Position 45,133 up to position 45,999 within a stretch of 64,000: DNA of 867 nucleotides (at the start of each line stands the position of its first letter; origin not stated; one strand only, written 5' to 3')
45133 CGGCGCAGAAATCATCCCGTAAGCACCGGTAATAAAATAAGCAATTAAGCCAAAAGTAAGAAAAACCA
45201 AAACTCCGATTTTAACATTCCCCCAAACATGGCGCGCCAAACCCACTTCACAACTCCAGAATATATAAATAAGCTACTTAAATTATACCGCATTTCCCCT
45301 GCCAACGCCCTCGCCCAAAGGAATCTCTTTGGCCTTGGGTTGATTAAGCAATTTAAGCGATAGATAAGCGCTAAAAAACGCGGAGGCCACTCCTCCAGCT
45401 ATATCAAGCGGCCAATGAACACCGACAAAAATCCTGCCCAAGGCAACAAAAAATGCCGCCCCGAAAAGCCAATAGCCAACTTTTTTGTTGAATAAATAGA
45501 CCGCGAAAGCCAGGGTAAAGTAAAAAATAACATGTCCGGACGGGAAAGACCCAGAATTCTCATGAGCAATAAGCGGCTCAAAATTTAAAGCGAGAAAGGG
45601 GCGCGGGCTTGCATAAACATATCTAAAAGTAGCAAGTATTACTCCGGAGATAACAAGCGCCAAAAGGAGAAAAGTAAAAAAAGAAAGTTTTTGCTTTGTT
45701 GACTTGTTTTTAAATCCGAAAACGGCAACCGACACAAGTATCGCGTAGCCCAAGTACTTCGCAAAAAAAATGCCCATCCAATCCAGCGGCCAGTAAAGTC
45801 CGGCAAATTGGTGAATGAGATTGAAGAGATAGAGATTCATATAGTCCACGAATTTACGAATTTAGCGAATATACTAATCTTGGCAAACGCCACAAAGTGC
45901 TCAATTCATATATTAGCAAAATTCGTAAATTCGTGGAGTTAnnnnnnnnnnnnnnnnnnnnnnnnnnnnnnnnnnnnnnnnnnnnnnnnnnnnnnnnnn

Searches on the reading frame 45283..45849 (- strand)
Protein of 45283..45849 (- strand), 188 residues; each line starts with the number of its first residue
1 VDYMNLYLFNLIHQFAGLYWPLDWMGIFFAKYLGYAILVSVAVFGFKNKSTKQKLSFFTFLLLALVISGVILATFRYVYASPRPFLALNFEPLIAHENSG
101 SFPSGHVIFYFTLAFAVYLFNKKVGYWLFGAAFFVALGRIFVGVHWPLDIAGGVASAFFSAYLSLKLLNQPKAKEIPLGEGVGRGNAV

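Call 42: search_protein_families(library=pfam, proteins=[window:45283-45849:-], max_evalue=0.001)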
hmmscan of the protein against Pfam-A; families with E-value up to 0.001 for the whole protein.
window:45283-45849:- (188 aa): 2 families
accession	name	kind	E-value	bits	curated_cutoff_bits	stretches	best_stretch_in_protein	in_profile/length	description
PF01569.27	PAP2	-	3.2e-18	66.2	27.2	1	60-168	4-125/130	PAP2 superfamily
PF14378.12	PAP2_3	-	5.2e-05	23.6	27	0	35-163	41-190/190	PAP2 superfamily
